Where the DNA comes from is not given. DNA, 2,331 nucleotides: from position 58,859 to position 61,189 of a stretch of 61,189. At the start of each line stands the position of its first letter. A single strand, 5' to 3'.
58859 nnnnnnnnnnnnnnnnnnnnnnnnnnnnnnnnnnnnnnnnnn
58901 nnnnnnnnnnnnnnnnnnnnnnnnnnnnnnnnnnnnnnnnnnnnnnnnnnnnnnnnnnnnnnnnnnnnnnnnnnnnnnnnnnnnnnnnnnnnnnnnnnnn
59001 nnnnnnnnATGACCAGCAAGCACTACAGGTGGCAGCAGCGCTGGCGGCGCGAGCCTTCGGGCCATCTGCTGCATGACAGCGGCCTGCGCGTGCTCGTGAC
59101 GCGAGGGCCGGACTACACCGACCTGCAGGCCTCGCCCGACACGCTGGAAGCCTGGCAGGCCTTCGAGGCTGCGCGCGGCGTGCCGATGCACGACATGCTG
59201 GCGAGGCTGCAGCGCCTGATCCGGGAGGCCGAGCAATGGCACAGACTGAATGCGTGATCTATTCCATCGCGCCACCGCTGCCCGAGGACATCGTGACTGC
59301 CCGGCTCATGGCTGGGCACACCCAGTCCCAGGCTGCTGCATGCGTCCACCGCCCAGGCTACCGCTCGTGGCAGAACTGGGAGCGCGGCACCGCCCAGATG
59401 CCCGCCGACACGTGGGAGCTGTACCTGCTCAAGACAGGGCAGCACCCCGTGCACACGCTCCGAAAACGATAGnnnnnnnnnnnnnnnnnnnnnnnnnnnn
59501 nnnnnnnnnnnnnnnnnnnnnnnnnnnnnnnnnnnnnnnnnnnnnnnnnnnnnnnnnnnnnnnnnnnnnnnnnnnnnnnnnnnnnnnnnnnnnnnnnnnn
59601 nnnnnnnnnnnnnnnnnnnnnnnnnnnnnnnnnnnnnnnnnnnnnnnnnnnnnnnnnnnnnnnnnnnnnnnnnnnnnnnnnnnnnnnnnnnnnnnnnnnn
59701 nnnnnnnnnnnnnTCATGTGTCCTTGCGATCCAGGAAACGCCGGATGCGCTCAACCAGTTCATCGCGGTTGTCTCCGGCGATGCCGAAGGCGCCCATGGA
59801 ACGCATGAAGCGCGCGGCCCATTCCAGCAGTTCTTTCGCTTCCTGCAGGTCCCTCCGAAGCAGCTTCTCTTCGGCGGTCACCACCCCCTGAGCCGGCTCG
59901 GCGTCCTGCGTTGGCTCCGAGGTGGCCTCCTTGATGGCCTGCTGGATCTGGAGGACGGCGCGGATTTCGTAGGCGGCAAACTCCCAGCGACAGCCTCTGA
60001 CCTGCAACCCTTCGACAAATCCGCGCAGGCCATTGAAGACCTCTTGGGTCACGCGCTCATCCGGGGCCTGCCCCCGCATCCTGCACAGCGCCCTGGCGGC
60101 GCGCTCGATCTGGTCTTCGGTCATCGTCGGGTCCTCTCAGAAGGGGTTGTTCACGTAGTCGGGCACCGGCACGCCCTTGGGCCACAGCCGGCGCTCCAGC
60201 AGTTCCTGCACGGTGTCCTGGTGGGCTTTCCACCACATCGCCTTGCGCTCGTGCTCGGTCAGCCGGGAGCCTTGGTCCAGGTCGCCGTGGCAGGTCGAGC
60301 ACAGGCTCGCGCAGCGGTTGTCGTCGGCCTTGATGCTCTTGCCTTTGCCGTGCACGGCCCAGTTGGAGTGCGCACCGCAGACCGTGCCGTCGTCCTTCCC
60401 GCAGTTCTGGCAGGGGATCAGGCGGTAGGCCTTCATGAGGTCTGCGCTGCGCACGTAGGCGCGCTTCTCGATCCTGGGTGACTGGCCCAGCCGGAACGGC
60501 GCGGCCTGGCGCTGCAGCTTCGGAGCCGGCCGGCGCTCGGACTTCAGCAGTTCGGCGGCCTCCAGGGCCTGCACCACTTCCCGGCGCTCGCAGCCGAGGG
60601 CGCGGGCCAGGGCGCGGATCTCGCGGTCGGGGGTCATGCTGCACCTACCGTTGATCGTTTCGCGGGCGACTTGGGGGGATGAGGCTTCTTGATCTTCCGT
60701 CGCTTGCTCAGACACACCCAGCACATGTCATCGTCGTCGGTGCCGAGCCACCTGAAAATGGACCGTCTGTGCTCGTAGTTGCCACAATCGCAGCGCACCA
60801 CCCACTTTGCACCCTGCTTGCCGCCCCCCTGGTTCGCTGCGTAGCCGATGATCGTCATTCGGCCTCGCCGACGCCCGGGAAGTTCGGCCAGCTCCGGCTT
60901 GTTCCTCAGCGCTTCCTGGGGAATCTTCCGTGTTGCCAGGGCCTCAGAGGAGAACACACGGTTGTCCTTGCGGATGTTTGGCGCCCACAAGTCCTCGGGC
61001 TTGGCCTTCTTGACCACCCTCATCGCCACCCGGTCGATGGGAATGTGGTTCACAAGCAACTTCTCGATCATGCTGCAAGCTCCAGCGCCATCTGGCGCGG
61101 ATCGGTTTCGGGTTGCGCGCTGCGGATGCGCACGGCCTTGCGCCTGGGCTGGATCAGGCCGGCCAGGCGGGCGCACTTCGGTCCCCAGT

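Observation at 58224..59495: Reverse-oriented four-gene cassette with the hallmarks of an anti-defence (acr-aca-like) or immI-like locus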

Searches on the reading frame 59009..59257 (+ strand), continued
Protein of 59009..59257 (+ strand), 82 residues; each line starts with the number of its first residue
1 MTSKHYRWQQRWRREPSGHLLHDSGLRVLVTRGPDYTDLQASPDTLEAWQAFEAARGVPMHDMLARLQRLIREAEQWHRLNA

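Call 108: search_protein_families(library=ncbifam, proteins=[P0158, L125:727-960:+, L125:991-1329:+, L125:2950-3207:+, L125:3303-3617:+, L125:3777-4181:+, L125:4467-4754:+], max_evalue=0.1)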
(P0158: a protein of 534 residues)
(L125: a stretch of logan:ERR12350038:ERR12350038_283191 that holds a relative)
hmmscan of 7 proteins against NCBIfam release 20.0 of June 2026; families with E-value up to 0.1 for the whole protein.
P0158 (534 aa): 1 family
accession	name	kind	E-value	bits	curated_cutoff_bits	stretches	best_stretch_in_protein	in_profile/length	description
TIGR02565.1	cas_Csy2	equivalog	0.00012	21.5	154.1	1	251-288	6-43/296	type I-F CRISPR-associated protein Csy2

L125:727-960:+ (77 aa): 0 families

L125:991-1329:+ (112 aa): 0 families

L125:2950-3207:+ (85 aa): 0 families

L125:3303-3617:+ (104 aa): 0 families

L125:3777-4181:+ (134 aa): 0 families

L125:4467-4754:+ (95 aa): 0 families

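Call 121: search_protein_families(library=ncbifam, max_evalue=0.1, proteins=[L022:5194-5424:+, L015:5738-6004:+])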
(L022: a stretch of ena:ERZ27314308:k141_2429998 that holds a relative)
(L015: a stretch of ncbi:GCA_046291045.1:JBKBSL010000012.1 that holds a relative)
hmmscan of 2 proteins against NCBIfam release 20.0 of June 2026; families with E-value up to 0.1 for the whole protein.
L022:5194-5424:+ (76 aa): 0 families

L015:5738-6004:+ (88 aa): 0 families

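Call 122: search_protein_families(library=pfam, max_evalue=0.1, proteins=[L022:5194-5424:+, L015:5738-6004:+])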
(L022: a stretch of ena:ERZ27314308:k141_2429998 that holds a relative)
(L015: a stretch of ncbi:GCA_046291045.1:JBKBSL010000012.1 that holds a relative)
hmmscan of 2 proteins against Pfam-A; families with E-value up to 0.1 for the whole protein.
L022:5194-5424:+ (76 aa): 0 families

L015:5738-6004:+ (88 aa): 0 families

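Call 123: search_dna_similar(query=window:59009-59257:+, collection=plasmids, mode=protein, max_evalue=0.001, max_rows=25)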
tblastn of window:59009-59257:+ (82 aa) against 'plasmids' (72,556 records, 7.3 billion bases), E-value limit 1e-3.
Records with a match: 1; places in all: 1; records where one place covers at least 80% of the query: 0.
Best place of each record, by identity: 60-80% 1.
By first word of the organism name: Verminephrobacter 1.
By predicted mobility (MOB-suite, as given by PLSDB): conjugative 1.
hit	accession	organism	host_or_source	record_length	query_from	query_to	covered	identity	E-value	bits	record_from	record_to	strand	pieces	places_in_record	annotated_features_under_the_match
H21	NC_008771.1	Verminephrobacter eiseniae EF01-2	-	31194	30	81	63%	73.1%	2e-18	84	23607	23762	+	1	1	hypothetical protein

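Call 124: search_dna_similar(query=window:59009-59257:+, collection=phages, mode=protein, max_evalue=0.001, max_rows=25)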
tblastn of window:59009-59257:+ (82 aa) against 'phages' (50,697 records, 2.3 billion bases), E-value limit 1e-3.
No match.

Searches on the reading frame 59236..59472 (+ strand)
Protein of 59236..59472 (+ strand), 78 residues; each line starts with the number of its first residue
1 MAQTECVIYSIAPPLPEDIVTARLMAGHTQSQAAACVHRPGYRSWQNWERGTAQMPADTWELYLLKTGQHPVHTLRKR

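Call 7: search_protein_families(library=pfam, max_evalue=1, proteins=[window:59236-59472:+])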
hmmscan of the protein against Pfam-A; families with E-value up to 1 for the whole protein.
window:59236-59472:+ (78 aa): 1 family
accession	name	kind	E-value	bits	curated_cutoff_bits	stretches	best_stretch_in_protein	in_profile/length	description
PF24021.1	ACT_phage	-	0.17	11.9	27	1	7-48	84-124/176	Phage ACT-like domain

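Call 8: search_protein_families(library=phrogs, max_evalue=1, proteins=[window:59236-59472:+])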
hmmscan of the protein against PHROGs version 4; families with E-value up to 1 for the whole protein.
window:59236-59472:+ (78 aa): 1 family
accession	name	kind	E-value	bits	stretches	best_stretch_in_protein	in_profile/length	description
phrog_37751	-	unknown function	0.0028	18.2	1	16-61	154-200/205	-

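Call 13: search_dna_similar(query=window:59236-59472:+, collection=phages, mode=protein, max_rows=20, max_evalue=0.01)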
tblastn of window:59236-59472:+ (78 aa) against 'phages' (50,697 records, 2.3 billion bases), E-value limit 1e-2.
Records with a match: 5; places in all: 5; records where one place covers at least 80% of the query: 4.
Best place of each record, by identity: <60% 5.
By first word of the organism name: Ralstonia 4; Pseudomonas 1.
By host as written in the record: Ralstonia pseudosolanacearum I-31 (MT043) 3; Ralstonia pseudosolanacearum I-31 (MT035) 1; Pseudomonas aeruginosa 188 1.
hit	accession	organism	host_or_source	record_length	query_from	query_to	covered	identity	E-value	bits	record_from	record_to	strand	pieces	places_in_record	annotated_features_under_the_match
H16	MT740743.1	Ralstonia phage Hyacinthe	Ralstonia pseudosolanacearum I-31 ...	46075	4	74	91%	33.8%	7e-5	44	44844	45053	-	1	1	hypothetical protein (x2)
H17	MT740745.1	Ralstonia phage Raharianne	Ralstonia pseudosolanacearum I-31 ...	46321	4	74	91%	33.8%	7e-5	44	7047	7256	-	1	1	hypothetical protein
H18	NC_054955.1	Ralstonia phage Raharianne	Ralstonia pseudosolanacearum I-31 ...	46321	4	74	91%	33.8%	7e-5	44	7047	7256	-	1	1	DUF4031 domain-containing protein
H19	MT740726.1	Ralstonia phage Albius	Ralstonia pseudosolanacearum I-31 ...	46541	4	74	91%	33.8%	7e-5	44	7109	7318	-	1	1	hypothetical protein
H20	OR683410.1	Pseudomonas phage Sirocco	Pseudomonas aeruginosa 188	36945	22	66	58%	40.0%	4e-3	39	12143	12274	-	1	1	helix-turn-helix domain-containing protein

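Call 15: find_related_loci(query=window:59236-59472:+, collection=viral_contigs, flank=6000)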
Query window:59236-59472:+ (78 aa) in viral_contigs; peptide patterns used: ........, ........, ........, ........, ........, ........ (x = any residue, [..] = any of these).
3 stretches matched a pattern, but none encodes a relative of the query by tblastn (E <= 1e-3).

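Call 17: find_encoding_contigs(protein=window:59236-59472:+, flank=8000, max_places=8)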
Protein window:59236-59472:+ (78 aa): 2 contigs read that carry it; 2 places shown.
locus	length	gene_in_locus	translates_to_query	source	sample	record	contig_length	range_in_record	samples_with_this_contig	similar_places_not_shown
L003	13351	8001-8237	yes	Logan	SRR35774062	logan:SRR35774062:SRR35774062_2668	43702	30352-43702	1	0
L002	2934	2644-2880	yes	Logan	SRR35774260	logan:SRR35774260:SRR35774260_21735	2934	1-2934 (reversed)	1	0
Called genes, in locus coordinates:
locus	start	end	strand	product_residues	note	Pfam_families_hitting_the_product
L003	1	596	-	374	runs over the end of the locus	PF13252:Phage_capsid_3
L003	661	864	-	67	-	-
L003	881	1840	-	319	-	-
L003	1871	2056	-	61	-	-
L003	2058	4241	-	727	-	PF16510:P22_portal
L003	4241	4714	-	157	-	-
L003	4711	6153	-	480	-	PF03237:Terminase_6N, PF17289:Terminase_6C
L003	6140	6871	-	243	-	PF20901:Sf6_terminase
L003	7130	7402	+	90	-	-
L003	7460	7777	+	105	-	-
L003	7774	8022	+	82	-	-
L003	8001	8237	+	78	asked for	-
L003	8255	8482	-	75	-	-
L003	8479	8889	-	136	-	-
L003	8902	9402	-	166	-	-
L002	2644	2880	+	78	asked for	-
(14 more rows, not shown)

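Call 30: search_solved_structures(query=window:59236-59472:+, max_evalue=10, show_alignments=2)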
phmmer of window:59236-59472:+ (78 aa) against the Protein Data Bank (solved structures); distinct sequences matched with E-value up to 10: 11.
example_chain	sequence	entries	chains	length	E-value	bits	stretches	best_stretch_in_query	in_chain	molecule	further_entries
7xi5_A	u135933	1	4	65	9.9e-12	47.9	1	10-68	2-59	Transcriptional regulator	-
7b5j_A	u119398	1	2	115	0.021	18.2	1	29-61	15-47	Anti-CRISPR associated (Aca) protein, Aca2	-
7vjo_B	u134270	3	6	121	0.022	18.2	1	29-61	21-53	anti-CRISPR-associated protein Aca2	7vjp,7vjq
8w35_A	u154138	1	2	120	0.022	18.2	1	29-61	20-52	Anti-CRISPR associated (Aca) protein, Aca2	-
7ezy_A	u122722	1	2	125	0.31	14.5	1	31-59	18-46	anti-CRISPR-associated Aca2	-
2nuh_A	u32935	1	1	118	0.37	14.3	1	2-54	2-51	Periplasmic divalent cation tolerance protein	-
9tv9_A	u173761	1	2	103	0.95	13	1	16-69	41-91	Antitoxin HigA-2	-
3fmy_A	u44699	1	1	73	1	12.9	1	15-71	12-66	HTH-type transcriptional regulator MQSA (ygiT/b3021)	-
6bbh_A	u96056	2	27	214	1.2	12.6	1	31-65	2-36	Calcium release-activated calcium channel protein 1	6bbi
2dq4_A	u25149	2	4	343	1.3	12.5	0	26-74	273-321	L-threonine 3-dehydrogenase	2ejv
4hks_A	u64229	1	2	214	1.4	12.5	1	31-65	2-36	Calcium release-activated calcium channel protein 1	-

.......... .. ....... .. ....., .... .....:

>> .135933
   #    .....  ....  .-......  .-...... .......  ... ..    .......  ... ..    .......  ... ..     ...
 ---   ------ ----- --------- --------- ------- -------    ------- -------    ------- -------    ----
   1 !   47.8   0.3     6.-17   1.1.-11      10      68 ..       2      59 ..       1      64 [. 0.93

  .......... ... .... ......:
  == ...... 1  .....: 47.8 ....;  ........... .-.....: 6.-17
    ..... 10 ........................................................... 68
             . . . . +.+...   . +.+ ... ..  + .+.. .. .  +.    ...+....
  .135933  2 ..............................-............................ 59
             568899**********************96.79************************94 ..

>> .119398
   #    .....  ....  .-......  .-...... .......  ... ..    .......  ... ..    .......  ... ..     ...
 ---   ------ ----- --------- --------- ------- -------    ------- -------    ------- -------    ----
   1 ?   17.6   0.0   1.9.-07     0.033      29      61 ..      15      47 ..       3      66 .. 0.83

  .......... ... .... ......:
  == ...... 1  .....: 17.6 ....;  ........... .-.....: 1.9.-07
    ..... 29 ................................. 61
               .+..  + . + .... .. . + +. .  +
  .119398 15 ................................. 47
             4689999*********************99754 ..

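Call 47: search_protein_families(library=ncbifam, max_evalue=1, proteins=[window:59236-59472:+])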
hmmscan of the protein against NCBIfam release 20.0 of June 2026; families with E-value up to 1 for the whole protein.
window:59236-59472:+ (78 aa): 1 family
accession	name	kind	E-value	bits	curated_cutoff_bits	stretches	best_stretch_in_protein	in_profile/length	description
NF040522.1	VC1465_fam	subfamily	1.6e-05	24.9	70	1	21-66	3-47/111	VC1465 family Xer recombination activation factor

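Call 48: search_protein_families(library=padloc, max_evalue=1, proteins=[window:59236-59472:+])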
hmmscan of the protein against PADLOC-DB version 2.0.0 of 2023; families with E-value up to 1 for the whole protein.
window:59236-59472:+ (78 aa): 0 families

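Call 59: find_related_loci(query=A3, collection=genome_contigs, flank=4000)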
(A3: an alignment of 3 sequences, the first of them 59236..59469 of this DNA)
Query A3 (78 aa) in genome_contigs; peptide patterns used: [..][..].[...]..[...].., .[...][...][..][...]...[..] (x = any residue, [..] = any of these).
120 stretches matched a pattern; 73 encode a relative of the query (tblastn E <= 1e-3); 73 distinct loci.
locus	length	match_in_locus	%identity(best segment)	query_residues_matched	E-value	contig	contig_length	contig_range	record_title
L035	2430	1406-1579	66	14-71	5e-23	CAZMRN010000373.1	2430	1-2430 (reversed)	MAG TPA_asm: uncultured Caulobacteraceae bacterium isolate SRP290908_co1_113 genome assembly, contig: NODE_71284_length_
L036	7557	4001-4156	62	16-67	2e-16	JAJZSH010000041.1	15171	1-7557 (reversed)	MAG: Deltaproteobacteria bacterium isolate SKS3.bin27 NODE_6242_length_15171_cov_1.814610, whole genome shotgun sequence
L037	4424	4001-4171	53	14-71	9e-16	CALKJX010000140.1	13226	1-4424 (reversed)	MAG: uncultured Elioraea sp. isolate N1_Bin_METABAT__12_sub_1 genome assembly, contig: c_000000710048, whole genome shot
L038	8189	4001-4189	45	11-74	4e-13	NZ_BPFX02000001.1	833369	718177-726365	Pseudomonas paralcaligenes strain MRCP1333 NODE_1, whole genome shotgun sequence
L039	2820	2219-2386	51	13-69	6e-13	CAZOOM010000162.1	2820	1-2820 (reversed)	MAG TPA_asm: uncultured bacterium isolate SRP257259_co1_149 genome assembly, contig: NODE_71034_length_2820_cov_3.543580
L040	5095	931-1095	50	14-69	6e-13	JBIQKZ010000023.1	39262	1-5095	MAG: Pusillimonas sp. isolate mag.7g NODE_823_length_39262, whole genome shotgun sequence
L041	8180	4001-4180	48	14-74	9e-13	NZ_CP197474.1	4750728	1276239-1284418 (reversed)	Parapusillimonas sp. JC17 chromosome, complete genome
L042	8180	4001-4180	48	14-74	9e-13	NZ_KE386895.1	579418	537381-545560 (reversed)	Alcaligenes phenolicus DSM 16503 G456DRAFT_scaffold00001.1, whole genome shotgun sequence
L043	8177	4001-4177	50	14-73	2e-12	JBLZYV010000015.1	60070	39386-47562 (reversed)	MAG: Comamonas sp. isolate S15_GT28BC2 NODE_132_length_60070_cov_5.077026, whole genome shotgun sequence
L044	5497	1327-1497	48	13-70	3e-12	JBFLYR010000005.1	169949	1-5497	MAG: Pseudomonadota bacterium isolate MAG090 MAG090_5, whole genome shotgun sequence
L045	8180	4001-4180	47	12-73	4e-12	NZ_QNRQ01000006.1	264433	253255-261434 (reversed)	Eoetvoesiella caeni strain DSM 25520 Ga0244558_106, whole genome shotgun sequence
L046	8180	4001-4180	47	12-73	4e-12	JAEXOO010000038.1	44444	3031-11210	MAG: Proteobacteria bacterium isolate OH_HBrB_144 k127_1496638, whole genome shotgun sequence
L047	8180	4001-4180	47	12-73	4e-12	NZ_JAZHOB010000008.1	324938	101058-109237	Pollutimonas sp. H1-120 NODE_8_length_324938_cov_156.446403, whole genome shotgun sequence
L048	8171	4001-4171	48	13-70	5e-12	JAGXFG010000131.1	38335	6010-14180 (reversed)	MAG: Burkholderiaceae bacterium isolate LH_M1 k141_1653368, whole genome shotgun sequence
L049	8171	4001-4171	47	13-70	4e-12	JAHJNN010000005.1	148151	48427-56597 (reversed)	MAG: Gammaproteobacteria bacterium isolate Old_saline_glass_biofilm.mb.4 Old_saline_glass_bi.mb.4_k141_24273, whole geno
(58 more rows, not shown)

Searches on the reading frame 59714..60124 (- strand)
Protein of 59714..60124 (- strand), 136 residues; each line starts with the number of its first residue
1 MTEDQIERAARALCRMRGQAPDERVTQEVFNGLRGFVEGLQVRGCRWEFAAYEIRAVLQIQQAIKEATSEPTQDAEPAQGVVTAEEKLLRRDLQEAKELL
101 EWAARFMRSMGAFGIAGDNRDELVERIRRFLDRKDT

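Call 7: search_protein_families(library=pfam, max_evalue=1, proteins=[window:59714-60124:-])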
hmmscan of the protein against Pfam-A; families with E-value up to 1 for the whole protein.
window:59714-60124:- (136 aa): 0 families

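Call 8: search_protein_families(library=phrogs, max_evalue=1, proteins=[window:59714-60124:-])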
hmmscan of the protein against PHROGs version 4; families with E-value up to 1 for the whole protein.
window:59714-60124:- (136 aa): 3 families
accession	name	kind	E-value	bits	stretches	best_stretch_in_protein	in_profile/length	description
phrog_2772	-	unknown function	0.016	16.2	1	28-96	3-69/78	-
phrog_11747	-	unknown function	0.16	12.1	1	57-132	140-215/290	-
phrog_18184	-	unknown function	0.39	11.5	0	38-58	15-35/57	-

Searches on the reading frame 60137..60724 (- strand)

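Call 7: search_protein_families(library=pfam, max_evalue=1, proteins=[window:60137-60724:-])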
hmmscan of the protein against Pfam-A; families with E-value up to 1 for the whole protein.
window:60137-60724:- (195 aa): 1 family
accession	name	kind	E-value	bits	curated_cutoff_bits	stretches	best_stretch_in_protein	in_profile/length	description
PF07102.17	YbcO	-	0.0018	18.6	29.9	1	107-174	19-85/92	Putative nuclease YbcO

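Call 8: search_protein_families(library=phrogs, max_evalue=1, proteins=[window:60137-60724:-])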
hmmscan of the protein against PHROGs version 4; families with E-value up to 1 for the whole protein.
window:60137-60724:- (195 aa): 10 families
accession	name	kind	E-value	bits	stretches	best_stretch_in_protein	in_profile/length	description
phrog_131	-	DNA, RNA and nucleotide metabolism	8.3e-22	78.8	1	84-180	22-123/131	HNH endonuclease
phrog_18962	-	unknown function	2.1e-10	41.6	1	80-189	39-152/166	-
phrog_1588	-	unknown function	0.00016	22.5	1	91-170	25-101/132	-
phrog_8446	-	DNA, RNA and nucleotide metabolism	0.021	15.5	1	86-160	130-206/211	HNH endonuclease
phrog_119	-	DNA, RNA and nucleotide metabolism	0.046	13.5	1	104-162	205-267/443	HNH endonuclease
phrog_10206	-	unknown function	0.093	13.7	1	168-184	15-31/46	-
phrog_7109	-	unknown function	0.1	13.4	1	128-155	6-33/62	-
phrog_10290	-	unknown function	0.48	11.7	1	166-185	8-27/64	-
phrog_1943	-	unknown function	0.61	11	1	82-108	10-36/64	-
phrog_6115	-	unknown function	0.68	11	0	121-172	16-67/81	-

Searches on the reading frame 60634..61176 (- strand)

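Call 7: search_protein_families(library=pfam, max_evalue=1, proteins=[window:60634-61176:-])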
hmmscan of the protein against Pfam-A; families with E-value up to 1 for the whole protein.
window:60634-61176:- (180 aa): 0 families

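Call 8: search_protein_families(library=phrogs, max_evalue=1, proteins=[window:60634-61176:-])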
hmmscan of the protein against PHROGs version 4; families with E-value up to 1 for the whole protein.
window:60634-61176:- (180 aa): 3 families
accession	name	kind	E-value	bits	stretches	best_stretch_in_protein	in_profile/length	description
phrog_18493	-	unknown function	1.5e-20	74.6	1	39-157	4-113/136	-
phrog_374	-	DNA, RNA and nucleotide metabolism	3e-06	27.3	1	57-158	149-252/617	HNH endonuclease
phrog_22195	-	unknown function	0.036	14.8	1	97-136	8-41/148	-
